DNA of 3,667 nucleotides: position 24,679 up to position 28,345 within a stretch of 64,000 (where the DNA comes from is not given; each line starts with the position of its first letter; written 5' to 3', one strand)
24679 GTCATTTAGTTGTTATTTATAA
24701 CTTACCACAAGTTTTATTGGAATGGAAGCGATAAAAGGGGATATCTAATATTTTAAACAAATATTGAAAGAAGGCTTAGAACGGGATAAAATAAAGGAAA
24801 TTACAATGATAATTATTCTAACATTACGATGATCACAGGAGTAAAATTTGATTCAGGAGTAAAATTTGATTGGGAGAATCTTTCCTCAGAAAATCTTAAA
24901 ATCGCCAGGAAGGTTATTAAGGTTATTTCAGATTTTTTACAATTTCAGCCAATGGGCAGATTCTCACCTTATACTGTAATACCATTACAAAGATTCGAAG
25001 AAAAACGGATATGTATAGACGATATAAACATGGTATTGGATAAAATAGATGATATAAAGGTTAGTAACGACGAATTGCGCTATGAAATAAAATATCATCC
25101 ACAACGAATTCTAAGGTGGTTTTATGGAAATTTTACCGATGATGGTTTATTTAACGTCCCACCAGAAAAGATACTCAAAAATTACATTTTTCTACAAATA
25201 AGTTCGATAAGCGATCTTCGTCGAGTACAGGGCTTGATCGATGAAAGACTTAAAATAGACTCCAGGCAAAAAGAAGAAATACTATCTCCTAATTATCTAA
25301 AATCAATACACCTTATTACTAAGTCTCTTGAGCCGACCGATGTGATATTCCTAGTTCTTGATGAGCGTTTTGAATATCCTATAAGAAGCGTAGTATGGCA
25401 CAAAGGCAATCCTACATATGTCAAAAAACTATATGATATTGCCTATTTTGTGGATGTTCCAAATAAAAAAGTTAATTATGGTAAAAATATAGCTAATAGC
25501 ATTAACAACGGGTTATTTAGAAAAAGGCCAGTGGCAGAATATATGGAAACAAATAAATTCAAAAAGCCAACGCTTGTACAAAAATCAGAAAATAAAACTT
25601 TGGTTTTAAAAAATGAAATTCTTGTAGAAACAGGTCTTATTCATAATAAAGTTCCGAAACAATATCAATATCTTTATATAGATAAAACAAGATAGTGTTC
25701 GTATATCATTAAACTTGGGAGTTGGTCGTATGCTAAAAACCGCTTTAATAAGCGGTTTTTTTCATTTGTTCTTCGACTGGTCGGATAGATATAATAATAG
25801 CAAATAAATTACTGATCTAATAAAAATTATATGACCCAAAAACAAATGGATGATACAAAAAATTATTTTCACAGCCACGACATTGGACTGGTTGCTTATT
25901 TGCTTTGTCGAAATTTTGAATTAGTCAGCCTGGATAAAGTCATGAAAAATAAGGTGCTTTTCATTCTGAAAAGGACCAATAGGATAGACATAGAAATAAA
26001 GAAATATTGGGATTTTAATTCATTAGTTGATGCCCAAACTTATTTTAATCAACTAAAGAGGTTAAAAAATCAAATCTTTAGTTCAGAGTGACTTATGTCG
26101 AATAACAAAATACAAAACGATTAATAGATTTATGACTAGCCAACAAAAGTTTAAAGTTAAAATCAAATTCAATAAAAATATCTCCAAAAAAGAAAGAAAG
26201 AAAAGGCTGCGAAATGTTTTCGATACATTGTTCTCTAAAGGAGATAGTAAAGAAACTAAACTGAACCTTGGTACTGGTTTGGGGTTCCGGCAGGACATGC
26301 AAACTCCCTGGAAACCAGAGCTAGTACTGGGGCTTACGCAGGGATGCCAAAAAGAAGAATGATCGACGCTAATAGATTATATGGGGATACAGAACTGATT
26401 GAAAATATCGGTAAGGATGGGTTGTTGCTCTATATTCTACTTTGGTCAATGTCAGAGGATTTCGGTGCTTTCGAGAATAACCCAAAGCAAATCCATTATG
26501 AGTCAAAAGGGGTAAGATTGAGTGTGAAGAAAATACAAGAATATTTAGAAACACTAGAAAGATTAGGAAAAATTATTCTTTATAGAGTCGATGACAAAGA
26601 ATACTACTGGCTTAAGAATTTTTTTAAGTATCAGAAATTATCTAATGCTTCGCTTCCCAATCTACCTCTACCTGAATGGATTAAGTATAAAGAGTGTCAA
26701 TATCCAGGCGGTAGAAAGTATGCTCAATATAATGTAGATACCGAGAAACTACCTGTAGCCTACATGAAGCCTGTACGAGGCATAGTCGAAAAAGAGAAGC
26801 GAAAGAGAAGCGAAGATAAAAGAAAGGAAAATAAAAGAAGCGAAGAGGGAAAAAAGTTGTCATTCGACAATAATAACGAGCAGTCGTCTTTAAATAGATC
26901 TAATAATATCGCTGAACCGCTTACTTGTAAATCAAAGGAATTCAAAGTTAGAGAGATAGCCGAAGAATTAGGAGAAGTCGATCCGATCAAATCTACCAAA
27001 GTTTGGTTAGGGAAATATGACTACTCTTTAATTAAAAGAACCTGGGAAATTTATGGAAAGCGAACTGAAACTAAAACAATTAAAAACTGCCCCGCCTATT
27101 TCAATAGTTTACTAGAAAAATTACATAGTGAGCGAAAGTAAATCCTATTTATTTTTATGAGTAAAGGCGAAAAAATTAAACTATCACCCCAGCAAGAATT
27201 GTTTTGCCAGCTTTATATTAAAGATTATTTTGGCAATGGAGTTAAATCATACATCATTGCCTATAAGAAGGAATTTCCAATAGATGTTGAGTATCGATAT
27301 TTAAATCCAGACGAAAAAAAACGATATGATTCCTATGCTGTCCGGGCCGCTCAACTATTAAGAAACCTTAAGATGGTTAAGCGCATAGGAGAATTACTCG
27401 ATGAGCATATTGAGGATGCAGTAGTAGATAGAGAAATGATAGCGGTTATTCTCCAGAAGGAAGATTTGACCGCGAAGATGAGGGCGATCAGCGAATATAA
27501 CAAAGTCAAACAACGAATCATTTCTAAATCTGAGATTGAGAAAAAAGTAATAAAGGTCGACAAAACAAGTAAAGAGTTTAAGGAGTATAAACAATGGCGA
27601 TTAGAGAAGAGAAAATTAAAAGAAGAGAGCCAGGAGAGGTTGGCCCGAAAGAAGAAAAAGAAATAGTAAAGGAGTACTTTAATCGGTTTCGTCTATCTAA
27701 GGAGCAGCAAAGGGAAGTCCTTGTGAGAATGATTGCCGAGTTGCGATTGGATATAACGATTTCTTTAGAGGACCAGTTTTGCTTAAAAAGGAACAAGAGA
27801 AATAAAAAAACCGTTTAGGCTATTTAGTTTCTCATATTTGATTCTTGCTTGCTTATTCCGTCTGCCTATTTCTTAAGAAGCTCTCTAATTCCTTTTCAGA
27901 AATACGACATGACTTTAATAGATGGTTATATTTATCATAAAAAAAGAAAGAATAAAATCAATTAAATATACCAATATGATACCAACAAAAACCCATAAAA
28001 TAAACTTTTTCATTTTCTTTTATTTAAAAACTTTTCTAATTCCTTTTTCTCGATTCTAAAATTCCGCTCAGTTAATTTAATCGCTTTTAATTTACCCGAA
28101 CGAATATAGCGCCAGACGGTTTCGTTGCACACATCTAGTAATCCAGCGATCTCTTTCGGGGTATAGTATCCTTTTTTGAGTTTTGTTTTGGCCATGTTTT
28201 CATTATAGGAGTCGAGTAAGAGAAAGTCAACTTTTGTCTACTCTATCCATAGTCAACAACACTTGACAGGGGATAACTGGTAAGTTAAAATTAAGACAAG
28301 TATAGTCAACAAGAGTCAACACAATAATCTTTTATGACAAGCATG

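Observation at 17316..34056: A 13.4-kb serine-recombinase element sits precisely inside the comEC reading frame, a possible excision-dependent competence switch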

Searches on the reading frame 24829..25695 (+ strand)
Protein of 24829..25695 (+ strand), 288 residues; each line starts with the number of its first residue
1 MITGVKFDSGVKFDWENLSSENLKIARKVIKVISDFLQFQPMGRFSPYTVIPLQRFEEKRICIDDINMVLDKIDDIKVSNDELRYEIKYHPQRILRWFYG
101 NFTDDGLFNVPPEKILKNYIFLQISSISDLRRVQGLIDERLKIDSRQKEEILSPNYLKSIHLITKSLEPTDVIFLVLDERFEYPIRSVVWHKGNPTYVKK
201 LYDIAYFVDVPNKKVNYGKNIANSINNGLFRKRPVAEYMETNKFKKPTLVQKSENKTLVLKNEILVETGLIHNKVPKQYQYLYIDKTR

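Call 7: search_protein_families(library=pfam, proteins=[window:24829-25695:+], max_evalue=0.01)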
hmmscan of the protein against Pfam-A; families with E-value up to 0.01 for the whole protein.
window:24829-25695:+ (288 aa): 0 families

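Call 9: search_protein_families(library=phrogs, proteins=[window:24829-25695:+], max_evalue=0.01)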
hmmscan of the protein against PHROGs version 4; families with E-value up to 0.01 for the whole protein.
window:24829-25695:+ (288 aa): 1 family
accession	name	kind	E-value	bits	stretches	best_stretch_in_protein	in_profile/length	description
phrog_1828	-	unknown function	0.0095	17.2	0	212-275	32-92/109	-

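Call 10: search_protein_families(library=padloc, proteins=[window:24829-25695:+], max_evalue=0.01)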
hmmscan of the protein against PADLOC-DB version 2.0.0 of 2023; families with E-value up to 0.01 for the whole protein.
window:24829-25695:+ (288 aa): 0 families

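Call 52: search_protein_families(library=ncbifam, proteins=[window:24829-25695:+], max_evalue=0.01)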
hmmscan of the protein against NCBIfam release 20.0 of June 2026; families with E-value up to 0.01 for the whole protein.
window:24829-25695:+ (288 aa): 0 families

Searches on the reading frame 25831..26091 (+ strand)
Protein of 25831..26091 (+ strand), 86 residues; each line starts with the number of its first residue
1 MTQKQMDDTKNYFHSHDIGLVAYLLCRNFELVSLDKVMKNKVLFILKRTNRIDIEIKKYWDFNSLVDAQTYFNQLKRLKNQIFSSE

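Call 8: search_protein_families(library=pfam, proteins=[window:25831-26091:+], max_evalue=0.01)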
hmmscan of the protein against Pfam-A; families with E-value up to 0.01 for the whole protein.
window:25831-26091:+ (86 aa): 1 family
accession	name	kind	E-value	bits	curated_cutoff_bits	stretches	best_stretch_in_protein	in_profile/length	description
PF18903.5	DUF5659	-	5.7e-10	39.3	23.6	1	10-83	1-74/75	Domain of unknown function (DUF5659)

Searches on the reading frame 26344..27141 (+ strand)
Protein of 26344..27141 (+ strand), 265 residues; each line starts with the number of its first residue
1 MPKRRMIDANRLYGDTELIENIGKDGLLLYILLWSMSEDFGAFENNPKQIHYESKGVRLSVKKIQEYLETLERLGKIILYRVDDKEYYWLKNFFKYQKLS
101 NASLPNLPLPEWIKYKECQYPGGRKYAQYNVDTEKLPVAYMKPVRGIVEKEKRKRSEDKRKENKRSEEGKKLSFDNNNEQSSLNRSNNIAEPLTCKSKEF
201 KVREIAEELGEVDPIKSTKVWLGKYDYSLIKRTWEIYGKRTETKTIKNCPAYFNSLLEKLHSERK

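Call 7: search_protein_families(library=pfam, proteins=[window:26344-27141:+], max_evalue=0.01)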
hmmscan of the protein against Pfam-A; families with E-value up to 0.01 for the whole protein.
window:26344-27141:+ (265 aa): 0 families

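Call 9: search_protein_families(library=phrogs, proteins=[window:26344-27141:+], max_evalue=0.01)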
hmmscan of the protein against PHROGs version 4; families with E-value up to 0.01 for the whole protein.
window:26344-27141:+ (265 aa): 5 families
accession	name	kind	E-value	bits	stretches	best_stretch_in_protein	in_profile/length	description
phrog_1408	-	DNA, RNA and nucleotide metabolism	1.4e-13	52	1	18-192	17-178/302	replication initiation protein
phrog_16167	-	DNA, RNA and nucleotide metabolism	1.2e-08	36.1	1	21-188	19-189/315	replication initiation protein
phrog_2149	-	DNA, RNA and nucleotide metabolism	1.1e-07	33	1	28-166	25-167/289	replication initiation protein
phrog_12556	-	DNA, RNA and nucleotide metabolism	1.7e-06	28.8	1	21-98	19-94/347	replication initiation protein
phrog_270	-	DNA, RNA and nucleotide metabolism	0.00018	22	1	26-168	49-171/383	replication initiation protein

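Call 10: search_protein_families(library=padloc, proteins=[window:26344-27141:+], max_evalue=0.01)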
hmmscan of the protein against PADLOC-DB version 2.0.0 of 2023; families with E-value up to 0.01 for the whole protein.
window:26344-27141:+ (265 aa): 0 families

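Call 52: search_protein_families(library=ncbifam, proteins=[window:26344-27141:+], max_evalue=0.01)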
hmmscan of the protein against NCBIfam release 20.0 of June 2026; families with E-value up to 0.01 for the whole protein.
window:26344-27141:+ (265 aa): 0 families

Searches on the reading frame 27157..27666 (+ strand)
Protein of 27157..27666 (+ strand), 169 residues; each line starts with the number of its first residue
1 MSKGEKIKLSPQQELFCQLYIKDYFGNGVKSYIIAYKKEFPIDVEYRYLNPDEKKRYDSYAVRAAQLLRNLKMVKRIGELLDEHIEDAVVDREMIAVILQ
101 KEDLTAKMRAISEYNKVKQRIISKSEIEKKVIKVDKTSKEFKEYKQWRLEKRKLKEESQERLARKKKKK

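Call 8: search_protein_families(library=pfam, proteins=[window:27157-27666:+], max_evalue=0.01)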
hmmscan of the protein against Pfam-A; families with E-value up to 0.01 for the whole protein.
window:27157-27666:+ (169 aa): 0 families

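Call 9: search_protein_families(library=phrogs, proteins=[window:27157-27666:+], max_evalue=0.01)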
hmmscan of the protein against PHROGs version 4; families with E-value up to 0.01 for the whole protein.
window:27157-27666:+ (169 aa): 2 families
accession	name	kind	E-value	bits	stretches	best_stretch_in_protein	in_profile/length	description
phrog_51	-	head and packaging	1.4e-08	35.8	1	3-39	83-117/261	terminase small subunit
phrog_22555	-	unknown function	0.0011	20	1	71-125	40-94/102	-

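Call 52: search_protein_families(library=ncbifam, proteins=[window:27157-27666:+], max_evalue=0.01)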
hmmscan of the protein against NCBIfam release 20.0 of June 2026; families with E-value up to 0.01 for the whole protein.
window:27157-27666:+ (169 aa): 0 families

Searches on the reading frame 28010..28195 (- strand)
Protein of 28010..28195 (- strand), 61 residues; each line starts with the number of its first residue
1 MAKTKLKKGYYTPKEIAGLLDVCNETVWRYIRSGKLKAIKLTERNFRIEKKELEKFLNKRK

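Call 52: search_protein_families(library=ncbifam, proteins=[window:28010-28195:-], max_evalue=0.01)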
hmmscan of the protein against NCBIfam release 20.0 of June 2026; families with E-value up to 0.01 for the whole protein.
window:28010-28195:- (61 aa): 5 families
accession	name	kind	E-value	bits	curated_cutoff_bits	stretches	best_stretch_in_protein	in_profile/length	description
TIGR01764.1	excise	domain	8.7e-10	38.8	28.8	1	10-58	1-48/49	excisionase family DNA-binding protein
NF040990.2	MamR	equivalog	1.1e-06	28.8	100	1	10-59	43-91/91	magnetosome protein MamR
NF033518.0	transpos_IS607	equivalog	0.00016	21.2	110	1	15-60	2-47/187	IS607 family transposase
NF033787.1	HTH_BldC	subfamily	0.00093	19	77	1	12-40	4-32/49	BldC family transcriptional regulator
NF047737.1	antiphage_MADS1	equivalog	0.0022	18.2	80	1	14-56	7-48/49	methylation-associated defense system helix-turn-helix domain-containing protein MAD1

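Call 53: search_protein_families(library=pfam, proteins=[window:28010-28195:-], max_evalue=0.01)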
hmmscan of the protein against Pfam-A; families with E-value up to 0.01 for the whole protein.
window:28010-28195:- (61 aa): 2 families
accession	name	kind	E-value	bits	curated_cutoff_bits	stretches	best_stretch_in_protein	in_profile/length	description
PF12728.13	HTH_17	-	7.3e-14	52.2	27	1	10-60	1-50/51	Helix-turn-helix domain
PF13384.12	HTH_23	-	0.0051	17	24.6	0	11-32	18-39/50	Homeodomain-like domain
